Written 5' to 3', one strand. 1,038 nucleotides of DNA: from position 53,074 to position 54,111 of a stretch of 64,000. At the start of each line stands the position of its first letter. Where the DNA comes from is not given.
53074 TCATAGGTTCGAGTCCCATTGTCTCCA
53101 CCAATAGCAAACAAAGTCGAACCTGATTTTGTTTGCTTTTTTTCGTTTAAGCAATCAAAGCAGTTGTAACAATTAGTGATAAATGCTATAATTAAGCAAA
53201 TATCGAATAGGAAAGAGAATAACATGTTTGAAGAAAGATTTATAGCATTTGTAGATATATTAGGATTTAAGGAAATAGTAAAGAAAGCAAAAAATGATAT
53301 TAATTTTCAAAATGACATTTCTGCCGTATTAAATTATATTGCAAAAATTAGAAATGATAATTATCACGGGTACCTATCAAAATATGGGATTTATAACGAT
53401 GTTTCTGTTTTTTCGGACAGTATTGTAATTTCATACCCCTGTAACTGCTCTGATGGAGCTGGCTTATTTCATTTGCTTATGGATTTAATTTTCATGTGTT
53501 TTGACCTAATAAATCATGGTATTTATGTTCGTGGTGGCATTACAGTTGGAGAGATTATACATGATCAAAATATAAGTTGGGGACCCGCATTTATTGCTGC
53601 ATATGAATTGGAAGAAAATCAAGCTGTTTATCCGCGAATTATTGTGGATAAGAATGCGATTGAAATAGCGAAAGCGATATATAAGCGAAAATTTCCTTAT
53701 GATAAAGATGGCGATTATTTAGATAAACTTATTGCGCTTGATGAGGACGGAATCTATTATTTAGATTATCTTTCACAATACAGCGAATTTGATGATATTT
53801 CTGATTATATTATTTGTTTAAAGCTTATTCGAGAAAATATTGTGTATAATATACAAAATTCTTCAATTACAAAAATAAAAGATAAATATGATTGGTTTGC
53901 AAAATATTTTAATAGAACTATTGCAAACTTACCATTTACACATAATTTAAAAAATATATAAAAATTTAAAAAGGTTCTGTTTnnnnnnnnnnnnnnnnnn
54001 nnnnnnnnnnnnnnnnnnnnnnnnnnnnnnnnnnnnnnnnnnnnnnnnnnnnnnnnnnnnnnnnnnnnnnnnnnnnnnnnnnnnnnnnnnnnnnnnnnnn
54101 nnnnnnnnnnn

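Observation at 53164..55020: Candidate new two-gene defence cassette: minimal cyclase-like palm protein + SIR2-like effector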

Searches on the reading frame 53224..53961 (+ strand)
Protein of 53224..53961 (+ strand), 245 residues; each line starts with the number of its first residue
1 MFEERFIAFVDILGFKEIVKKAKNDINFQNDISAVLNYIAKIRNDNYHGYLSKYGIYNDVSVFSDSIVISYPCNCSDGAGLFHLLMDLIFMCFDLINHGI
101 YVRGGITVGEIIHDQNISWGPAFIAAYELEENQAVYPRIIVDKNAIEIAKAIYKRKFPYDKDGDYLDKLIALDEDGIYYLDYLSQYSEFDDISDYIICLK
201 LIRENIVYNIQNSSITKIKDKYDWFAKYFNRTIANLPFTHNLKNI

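Call 3: search_protein_families(library=pfam, proteins=[window:53224-53961:+], max_evalue=1)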
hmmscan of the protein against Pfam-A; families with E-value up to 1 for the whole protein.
window:53224-53961:+ (245 aa): 1 family
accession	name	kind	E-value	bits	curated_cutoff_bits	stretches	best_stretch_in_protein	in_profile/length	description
PF21666.2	DUF4246_N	-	0.19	12.5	27.4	1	215-235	50-70/75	Domain of unknown function DUF4246, N-terminal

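Call 4: search_protein_families(library=padloc, proteins=[window:53224-53961:+], max_evalue=1)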
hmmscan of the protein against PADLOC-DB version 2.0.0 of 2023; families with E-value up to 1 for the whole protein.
window:53224-53961:+ (245 aa): 0 families

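Call 5: search_protein_families(library=ncbifam, proteins=[window:53224-53961:+], max_evalue=1)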
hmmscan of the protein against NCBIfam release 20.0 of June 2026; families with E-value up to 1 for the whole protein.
window:53224-53961:+ (245 aa): 1 family
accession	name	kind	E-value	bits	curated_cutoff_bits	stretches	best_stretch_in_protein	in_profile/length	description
TIGR00244.1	TIGR00244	equivalog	0.074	13.1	124.65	0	174-200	119-145/147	transcriptional regulator NrdR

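Call 7: find_homologous_proteins(query=window:53224-53961:+)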
Query window:53224-53961:+ (245 aa): 1051 proteins with E <= 0.001 among 1267 candidates; the best 120 are listed.
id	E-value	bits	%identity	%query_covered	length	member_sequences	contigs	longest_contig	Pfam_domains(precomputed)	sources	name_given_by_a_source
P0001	1.4e-159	547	100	100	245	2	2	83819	-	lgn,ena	-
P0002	2.6e-98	347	62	100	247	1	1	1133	-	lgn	-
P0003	2.8e-97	343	64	98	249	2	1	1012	-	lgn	-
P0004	4.3e-97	343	65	100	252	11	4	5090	-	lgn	-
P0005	1.0e-96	341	64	100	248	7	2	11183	-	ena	-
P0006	3.3e-95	336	65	98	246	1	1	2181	-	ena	-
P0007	2.0e-93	331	64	96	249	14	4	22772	-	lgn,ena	-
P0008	5.3e-93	329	69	89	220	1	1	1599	-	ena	-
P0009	1.2e-89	318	62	100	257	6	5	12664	-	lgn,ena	-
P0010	8.2e-87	309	62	96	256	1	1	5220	-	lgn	-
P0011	9.6e-80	286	59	96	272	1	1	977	-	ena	-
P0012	1.4e-76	276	54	96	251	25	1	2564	-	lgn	-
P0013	2.3e-72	262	50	98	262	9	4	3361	-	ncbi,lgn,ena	-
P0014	6.7e-67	244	49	96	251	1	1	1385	-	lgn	-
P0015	9.3e-67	243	48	95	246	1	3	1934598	-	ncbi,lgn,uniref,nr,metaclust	ncbi:hypothetical protein EDD76_1238 [Kineothrix alysoides]|uniref:Uncharacterized protein n=1 Tax=K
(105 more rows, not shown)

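Call 13: search_solved_structures(query=A1, max_evalue=10, show_alignments=3)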
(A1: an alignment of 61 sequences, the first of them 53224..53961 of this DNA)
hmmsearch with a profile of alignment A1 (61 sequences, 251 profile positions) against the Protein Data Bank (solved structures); distinct sequences matched with E-value up to 10: 1.
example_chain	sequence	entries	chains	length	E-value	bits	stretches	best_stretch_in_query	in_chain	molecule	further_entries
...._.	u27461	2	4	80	0.048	16.3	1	181-238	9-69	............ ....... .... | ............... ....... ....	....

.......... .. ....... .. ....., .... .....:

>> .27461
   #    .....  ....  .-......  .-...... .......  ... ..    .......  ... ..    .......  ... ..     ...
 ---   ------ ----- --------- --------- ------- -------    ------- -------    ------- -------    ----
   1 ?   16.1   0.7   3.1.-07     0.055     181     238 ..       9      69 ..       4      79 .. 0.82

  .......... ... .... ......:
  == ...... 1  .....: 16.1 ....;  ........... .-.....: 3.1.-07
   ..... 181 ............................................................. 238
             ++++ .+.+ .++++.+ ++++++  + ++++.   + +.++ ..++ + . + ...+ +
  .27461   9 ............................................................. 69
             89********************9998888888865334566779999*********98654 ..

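Call 15: find_related_loci(query=A1, collection=genome_contigs, flank=8000)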
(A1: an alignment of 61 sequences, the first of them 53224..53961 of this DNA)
Query A1 (245 aa) in genome_contigs; peptide patterns used: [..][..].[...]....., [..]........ (x = any residue, [..] = any of these).
599 stretches matched a pattern (row limit reached: there are more); 407 encode a relative of the query (tblastn E <= 1e-3); the best 80 are kept; 80 distinct loci.
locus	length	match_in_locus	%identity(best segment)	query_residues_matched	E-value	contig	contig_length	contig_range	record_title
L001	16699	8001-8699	48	1-233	9e-72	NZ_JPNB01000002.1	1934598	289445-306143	Kineothrix alysoides strain KNHs209 CC90DRAFT_scf7180000000013_quiver.2_C, whole genome shotgun sequence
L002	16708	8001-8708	47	2-236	4e-59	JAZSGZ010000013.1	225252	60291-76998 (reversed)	MAG: Acutalibacteraceae bacterium isolate T1900044577_TS20190043.MAGScoT_cleanbin_000010 SGB_509_k141_522492, whole geno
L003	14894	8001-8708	46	2-236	7e-59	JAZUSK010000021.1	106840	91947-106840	MAG: Acutalibacteraceae bacterium isolate T1900044846_TS20190312.MAGScoT_cleanbin_000015 SGB_2976_k141_2043120, whole ge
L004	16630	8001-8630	40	1-240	2e-57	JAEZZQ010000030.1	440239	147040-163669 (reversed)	MAG: Bacillota bacterium isolate OH_PFB_55 k127_1141186, whole genome shotgun sequence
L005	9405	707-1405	42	2-234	2e-52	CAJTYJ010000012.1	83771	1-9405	MAG TPA_asm: uncultured Lachnospiraceae bacterium isolate MGBC114924 genome assembly, contig: MGBC114924.12, whole genom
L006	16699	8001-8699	41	2-233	1e-50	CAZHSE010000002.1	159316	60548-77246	MAG TPA_asm: uncultured Bacteroides sp. isolate SRP287540_co2_26 genome assembly, contig: NODE_24_length_159316_cov_25.5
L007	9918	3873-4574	42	2-236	1e-50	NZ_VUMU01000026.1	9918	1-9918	Waltera intestinalis strain WCA3-601-WT-6H seq26, whole genome shotgun sequence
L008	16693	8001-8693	39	2-236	5e-50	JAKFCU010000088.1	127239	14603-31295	MAG: Brevibacillus sp. isolate LC029 contig-124_91, whole genome shotgun sequence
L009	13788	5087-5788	42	2-236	9e-50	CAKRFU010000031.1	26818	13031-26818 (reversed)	MAG: uncultured Lachnospiraceae bacterium isolate REFINED_METABAT215_TOP10_CONTIGS_1500_ASSEMBLY_K77_MERGED__Nepal_MoBio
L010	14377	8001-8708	50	2-236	2e-64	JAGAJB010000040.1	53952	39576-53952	MAG: Clostridia bacterium isolate RGIG8488 Water_deer_Cecum-1__c354067, whole genome shotgun sequence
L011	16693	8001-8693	36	2-236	2e-44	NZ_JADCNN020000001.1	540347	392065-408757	Paenibacillus rhizolycopersici strain DXFW5 1, whole genome shotgun sequence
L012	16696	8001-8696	38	1-229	6e-44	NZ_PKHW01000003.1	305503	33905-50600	Veillonella parvula strain UMB0371 ERR1203608.17957_1_20.3, whole genome shotgun sequence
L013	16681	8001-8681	36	2-237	4e-43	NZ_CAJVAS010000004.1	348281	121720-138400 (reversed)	Paenibacillus solanacearum isolate CIP111600, whole genome shotgun sequence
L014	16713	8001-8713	40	1-236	8e-43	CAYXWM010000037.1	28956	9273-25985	MAG TPA_asm: uncultured Defluviitaleaceae bacterium isolate SRP242652_co2_103 genome assembly, contig: NODE_1866_length_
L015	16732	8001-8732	37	2-241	4e-41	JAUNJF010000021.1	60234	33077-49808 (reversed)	MAG: Eubacteriales bacterium isolate S2A_St_11 NODE_111_length_60234_cov_21.076189, whole genome shotgun sequence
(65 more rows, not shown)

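Call 20: predict_structure(alignment_id=A1)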
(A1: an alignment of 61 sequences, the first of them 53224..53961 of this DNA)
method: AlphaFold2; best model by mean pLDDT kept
length: 245 residues; sequences in the alignment: 61
mean_pLDDT: 91.6   pTM: 0.90
mean pLDDT of the five models: 91.6, 91.0, 90.9, 90.3, 88.9
residues with pLDDT >= 90: 176; 70-90: 66; 50-70: 3; < 50: 0
segments of 3 or more residues with pLDDT < 50: none
pLDDT, mean of each block of 10 residues (from residue 1): 95 91 93 90 84 76 92 88 96 92 97 91 97 93 96 90 85 94 95 95 95 90 95 90 89
secondary structure, 60 per line:
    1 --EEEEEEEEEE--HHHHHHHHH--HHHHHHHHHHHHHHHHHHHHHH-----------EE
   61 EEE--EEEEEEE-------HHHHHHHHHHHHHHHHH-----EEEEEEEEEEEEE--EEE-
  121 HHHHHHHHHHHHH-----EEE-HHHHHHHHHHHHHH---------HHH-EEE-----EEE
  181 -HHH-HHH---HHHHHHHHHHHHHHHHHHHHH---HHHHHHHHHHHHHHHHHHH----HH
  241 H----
elements in order: E3-12 H15-23 H26-47 E59-63 E66-72 H80-96 E102-114 E117-119 H121-133 E139-141 H143-156 E170-172 E178-180 H192-212 H216-234

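Call 24: fold_search(model_id=the predicted structure, library=pdb)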
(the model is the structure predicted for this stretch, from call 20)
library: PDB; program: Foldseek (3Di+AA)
matches with E <= 10: 494; with E <= 0.001: 50
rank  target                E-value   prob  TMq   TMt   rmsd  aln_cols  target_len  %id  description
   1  5d0g_A                5.3e-05  1.00  0.44  0.63   5.1       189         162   17  Crystal structure of triple mutant (KDA to EGY) of adenylyl cyclase Ma1120 from Mycobacterium avium in complex with GT (released 2016-08-10)
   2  4wpa_B                6.0e-05  1.00  0.37  0.54   6.8       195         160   14  Crystal structure of Adenylyl cyclase Ma1120 from Mycobacterium Avium bound to Pyrophosphate and Calcium (released 2015-09-02)
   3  6jt0_B                7.6e-05  1.00  0.48  0.23   5.6       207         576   15  Structure of human soluble guanylate cyclase in the unliganded state (released 2019-08-28)
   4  2w01_B                9.5e-05  1.00  0.42  0.51   5.0       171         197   16  Crystal structure of the guanylyl cyclase Cya2 (released 2008-09-30)
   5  2w01_A                1.1e-04  1.00  0.45  0.54   5.9       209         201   12  Crystal structure of the guanylyl cyclase Cya2 (released 2008-09-30)
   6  8hbe_B                1.1e-04  1.00  0.41  0.20   7.1       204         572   15  Structure of human soluble guanylate cyclase in the inactive state at 3.1 angstrom (released 2023-04-19)
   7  7pdd_A                1.1e-04  1.00  0.42  0.25  20.3       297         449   11  Focus refinement of soluble domain of Adenylyl cyclase 9 in complex with DARPin C4 and MANT-GTP (released 2022-01-19)
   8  2w01_C                1.4e-04  1.00  0.39  0.47   5.5       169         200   15  Crystal structure of the guanylyl cyclase Cya2 (released 2008-09-30)
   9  5d0h_A                1.4e-04  1.00  0.40  0.56   5.8       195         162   16  Crystal Structure of triple mutant (KDA to EGY) of an adenylyl cyclase Ma1120 from Mycobacterium avium in complex with (released 2016-08-10)
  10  5o5k_A                1.4e-04  1.00  0.43  0.48   6.1       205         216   20  X-ray structure of a bacterial adenylyl cyclase soluble domain (released 2017-11-01)
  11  1ybt_B                1.5e-04  1.00  0.42  0.57   3.9       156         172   14  MYCOBACTERIUM TUBERCULOSIS ADENYLYL CYCLASE, RV1900C CHD (released 2005-02-15)
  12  5o5l_A                1.5e-04  1.00  0.39  0.42   6.3       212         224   16  X-ray structure of a bacterial adenylyl cyclase soluble domain, solved at cryogenic temperature (released 2017-11-01)
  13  4wp9_A                1.7e-04  1.00  0.41  0.57   5.8       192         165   15  Crystal structure of Adenylyl cyclase MA1120 from Mycobacterium Avium bound to 2'5'-DD-3'-ATP, Calcium and Magnesium i (released 2015-09-02)
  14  2wz1_B                1.8e-04  1.00  0.48  0.58   5.4       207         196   14  STRUCTURE OF THE CATALYTIC DOMAIN OF HUMAN SOLUBLE GUANYLATE CYCLASE 1 BETA 3. (released 2009-12-01)
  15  7d9t_B                1.9e-04  1.00  0.46  0.22   5.9       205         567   15  Structure of human soluble guanylate cyclase in the cinciguat-bound inactive state (released 2021-08-11)
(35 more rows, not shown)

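Call 27: find_encoding_contigs(protein=P0007, flank=4000, max_places=4)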
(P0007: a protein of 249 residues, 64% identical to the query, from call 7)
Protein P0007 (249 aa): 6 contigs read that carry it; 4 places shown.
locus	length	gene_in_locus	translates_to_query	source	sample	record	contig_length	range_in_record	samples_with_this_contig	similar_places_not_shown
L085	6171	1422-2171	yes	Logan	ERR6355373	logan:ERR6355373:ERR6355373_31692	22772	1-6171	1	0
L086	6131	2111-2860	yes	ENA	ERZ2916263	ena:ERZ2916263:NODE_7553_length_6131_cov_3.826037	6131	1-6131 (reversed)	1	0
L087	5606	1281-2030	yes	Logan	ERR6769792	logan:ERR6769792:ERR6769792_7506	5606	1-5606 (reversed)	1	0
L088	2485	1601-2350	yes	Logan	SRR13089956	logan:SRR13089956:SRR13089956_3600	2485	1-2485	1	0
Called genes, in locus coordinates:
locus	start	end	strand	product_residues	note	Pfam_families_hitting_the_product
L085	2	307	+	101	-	?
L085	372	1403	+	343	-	-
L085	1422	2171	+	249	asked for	-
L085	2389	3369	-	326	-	-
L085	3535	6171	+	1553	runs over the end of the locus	-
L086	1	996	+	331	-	?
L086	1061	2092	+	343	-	-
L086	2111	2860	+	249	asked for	-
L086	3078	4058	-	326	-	-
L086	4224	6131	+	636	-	?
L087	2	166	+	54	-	?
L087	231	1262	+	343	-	-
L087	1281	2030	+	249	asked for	-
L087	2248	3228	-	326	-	-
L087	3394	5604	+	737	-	?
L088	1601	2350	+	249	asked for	-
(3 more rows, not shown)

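Call 37: search_protein_families(library=pfam, alignment_id=A3, max_evalue=0.00001)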
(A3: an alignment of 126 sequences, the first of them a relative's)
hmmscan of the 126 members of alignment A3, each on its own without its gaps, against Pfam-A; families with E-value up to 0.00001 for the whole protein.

A. member 1, L001:7380-7748:- (122 aa): 0 families

B. families by the number of members that match (of 126 scanned): 105 families (the first 25 are shown)
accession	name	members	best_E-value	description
PF01420.25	Methylase_S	5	1.8e-41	Type I restriction modification DNA specificity domain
PF10543.14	ORF6N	3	2.4e-37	ORF6N domain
PF03235.19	GmrSD_N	3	3.1e-32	GmrSD restriction endonuclease, N-terminal domain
PF00082.27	Peptidase_S8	3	5e-31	Subtilase family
PF13304.12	AAA_21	3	1.6e-16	AAA domain, putative AbiEii toxin, Type IV TA system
PF02384.22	N6_Mtase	2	1e-108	N-6 DNA Methylase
PF14253.11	AbiH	2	6.3e-52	Bacteriophage abortive infection AbiH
PF03466.25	LysR_substrate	2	4.2e-48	LysR substrate binding domain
PF12687.12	DUF3801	2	1e-41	Protein of unknown function (DUF3801)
PF08843.17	AbiEii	2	3.5e-38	Nucleotidyl transferase AbiEii toxin, Type IV TA system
PF00005.33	ABC_tran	2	2.9e-34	ABC transporter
PF12161.14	HsdM_N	2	3.1e-29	HsdM N-terminal domain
PF00589.27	Phage_integrase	2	3e-27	Phage integrase family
PF00126.33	HTH_1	2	4.6e-20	Bacterial regulatory helix-turn-helix protein, lysR family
PF13683.12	rve_3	2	2.3e-15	Integrase core domain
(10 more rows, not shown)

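Call 38: search_protein_families(library=padloc, alignment_id=A3, max_evalue=0.00001)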
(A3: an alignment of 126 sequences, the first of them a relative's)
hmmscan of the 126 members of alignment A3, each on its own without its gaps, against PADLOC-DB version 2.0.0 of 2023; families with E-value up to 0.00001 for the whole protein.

A. member 1, L001:7380-7748:- (122 aa): 0 families

B. families by the number of members that match (of 126 scanned): 447 families (the first 25 are shown)
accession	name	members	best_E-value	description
PDLC03019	MTase_I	6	9.5e-157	Type I methyltransferase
PDLC03154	Specificity_I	5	1.1e-100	Type I specificity subunit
PDLC03068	Specificity_I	5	4e-93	Type I specificity subunit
PDLC03105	Specificity_I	5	4e-92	Type I specificity subunit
PDLC03072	Specificity_I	5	1.3e-90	Type I specificity subunit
PDLC03172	Specificity_I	5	2.7e-83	Type I specificity subunit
PDLC03038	MTase_I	5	3.1e-82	Type I methyltransferase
PDLC03090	Specificity_I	5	7.5e-82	Type I specificity subunit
PDLC03089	Specificity_I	5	5.9e-81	Type I specificity subunit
PDLC03073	Specificity_I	5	4.6e-78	Type I specificity subunit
PDLC03099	Specificity_I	5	2.6e-67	Type I specificity subunit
PDLC03168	Specificity_I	5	1.4e-66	Type I specificity subunit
PDLC03086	Specificity_I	5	6.9e-66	Type I specificity subunit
PDLC03087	Specificity_I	5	1.1e-58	Type I specificity subunit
PDLC03100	Specificity_I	5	4.7e-58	Type I specificity subunit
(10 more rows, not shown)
